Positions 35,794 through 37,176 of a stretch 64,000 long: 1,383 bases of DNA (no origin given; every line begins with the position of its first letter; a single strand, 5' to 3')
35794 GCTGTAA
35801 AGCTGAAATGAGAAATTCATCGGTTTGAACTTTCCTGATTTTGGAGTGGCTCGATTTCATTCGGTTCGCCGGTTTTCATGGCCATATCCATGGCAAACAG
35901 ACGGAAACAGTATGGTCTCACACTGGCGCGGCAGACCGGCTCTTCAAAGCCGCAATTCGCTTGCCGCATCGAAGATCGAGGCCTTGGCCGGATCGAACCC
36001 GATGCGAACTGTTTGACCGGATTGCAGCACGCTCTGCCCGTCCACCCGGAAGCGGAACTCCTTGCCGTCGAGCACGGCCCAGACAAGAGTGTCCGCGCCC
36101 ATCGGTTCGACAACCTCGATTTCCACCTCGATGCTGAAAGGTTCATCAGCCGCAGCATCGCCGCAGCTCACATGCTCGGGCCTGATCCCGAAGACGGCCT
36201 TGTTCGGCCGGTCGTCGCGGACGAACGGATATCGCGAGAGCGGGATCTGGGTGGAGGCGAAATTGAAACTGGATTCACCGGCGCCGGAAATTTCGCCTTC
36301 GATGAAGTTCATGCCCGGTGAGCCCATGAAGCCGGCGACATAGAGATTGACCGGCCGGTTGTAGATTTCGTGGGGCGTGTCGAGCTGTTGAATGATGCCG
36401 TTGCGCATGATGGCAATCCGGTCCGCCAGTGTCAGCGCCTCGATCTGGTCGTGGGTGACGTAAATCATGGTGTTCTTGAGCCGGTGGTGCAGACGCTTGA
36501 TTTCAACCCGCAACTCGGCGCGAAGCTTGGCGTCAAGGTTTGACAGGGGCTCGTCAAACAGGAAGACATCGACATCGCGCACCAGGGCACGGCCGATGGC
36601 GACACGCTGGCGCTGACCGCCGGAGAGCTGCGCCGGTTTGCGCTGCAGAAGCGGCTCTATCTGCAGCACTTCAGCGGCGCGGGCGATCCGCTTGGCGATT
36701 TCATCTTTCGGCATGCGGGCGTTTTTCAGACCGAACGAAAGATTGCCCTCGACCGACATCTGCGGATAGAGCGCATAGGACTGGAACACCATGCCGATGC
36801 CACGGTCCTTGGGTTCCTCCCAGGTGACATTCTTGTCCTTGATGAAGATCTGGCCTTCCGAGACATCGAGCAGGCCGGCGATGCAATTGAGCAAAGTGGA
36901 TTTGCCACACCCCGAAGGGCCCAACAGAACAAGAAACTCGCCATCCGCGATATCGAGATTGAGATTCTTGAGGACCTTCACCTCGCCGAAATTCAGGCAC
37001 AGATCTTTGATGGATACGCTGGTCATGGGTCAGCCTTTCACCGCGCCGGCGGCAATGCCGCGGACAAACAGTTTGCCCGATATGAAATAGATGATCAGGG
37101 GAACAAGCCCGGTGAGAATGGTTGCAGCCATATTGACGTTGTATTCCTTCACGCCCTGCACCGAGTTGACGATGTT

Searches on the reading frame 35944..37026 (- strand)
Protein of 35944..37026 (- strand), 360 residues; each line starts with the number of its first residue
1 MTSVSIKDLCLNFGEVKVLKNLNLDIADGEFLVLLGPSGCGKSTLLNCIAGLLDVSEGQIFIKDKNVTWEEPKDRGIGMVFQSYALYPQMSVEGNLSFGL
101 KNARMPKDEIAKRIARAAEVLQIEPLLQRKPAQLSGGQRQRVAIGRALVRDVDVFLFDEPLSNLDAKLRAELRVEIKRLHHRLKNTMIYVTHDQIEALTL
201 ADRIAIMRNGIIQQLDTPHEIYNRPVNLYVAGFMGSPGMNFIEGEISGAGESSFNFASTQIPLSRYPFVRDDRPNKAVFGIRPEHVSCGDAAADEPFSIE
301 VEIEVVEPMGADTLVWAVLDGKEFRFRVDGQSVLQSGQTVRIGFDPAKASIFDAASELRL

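Call 58: search_protein_families(library=pfam, proteins=[window:35944-37026:-], max_evalue=0.01)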
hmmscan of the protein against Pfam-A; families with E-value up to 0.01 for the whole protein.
window:35944-37026:- (360 aa): 14 families
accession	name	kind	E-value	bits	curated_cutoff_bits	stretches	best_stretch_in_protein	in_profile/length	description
PF00005.33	ABC_tran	-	1.1e-33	117.2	25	1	19-161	1-136/137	ABC transporter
PF17912.7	OB_MalK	-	2.2e-10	41.7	27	1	235-286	1-53/53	MalK OB fold domain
PF08402.16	TOBE_2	-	5.8e-10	39.6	21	1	280-352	2-76/76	TOBE domain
PF13304.12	AAA_21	-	8.9e-09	36.3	27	1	31-79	1-41/304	AAA domain, putative AbiEii toxin, Type IV TA system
PF03193.22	RsgA_GTPase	-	2.5e-05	24.6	30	1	16-60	94-137/174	RsgA GTPase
PF13555.12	AAA_29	-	7.2e-05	22.9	27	1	23-54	18-47/61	P-loop containing region of AAA domain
PF02463.25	SMC_N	-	0.00016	21.6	40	1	28-204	23-211/220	RecF/RecN/SMC N terminal domain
PF20703.3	nSTAND1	-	0.00064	19.9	27.1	1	13-57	17-59/379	Novel STAND NTPase 1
PF13191.12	AAA_16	-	0.00066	20.6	32.6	1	26-69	19-63/167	AAA ATPase domain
PF13476.12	AAA_23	-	0.0012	19.9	27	1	20-52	11-42/201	AAA domain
PF13401.12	AAA_22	-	0.0029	18.4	27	1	30-68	6-45/130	AAA domain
PF03215.21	Rad17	-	0.0033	17.8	23.8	1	19-56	35-72/186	Rad17 P-loop domain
PF03459.23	TOBE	-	0.0047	17.6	22.3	0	299-348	7-61/64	TOBE domain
PF01637.24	ATPase_2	-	0.0057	16.9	33.2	1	29-65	20-57/225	ATPase domain predominantly from Archaea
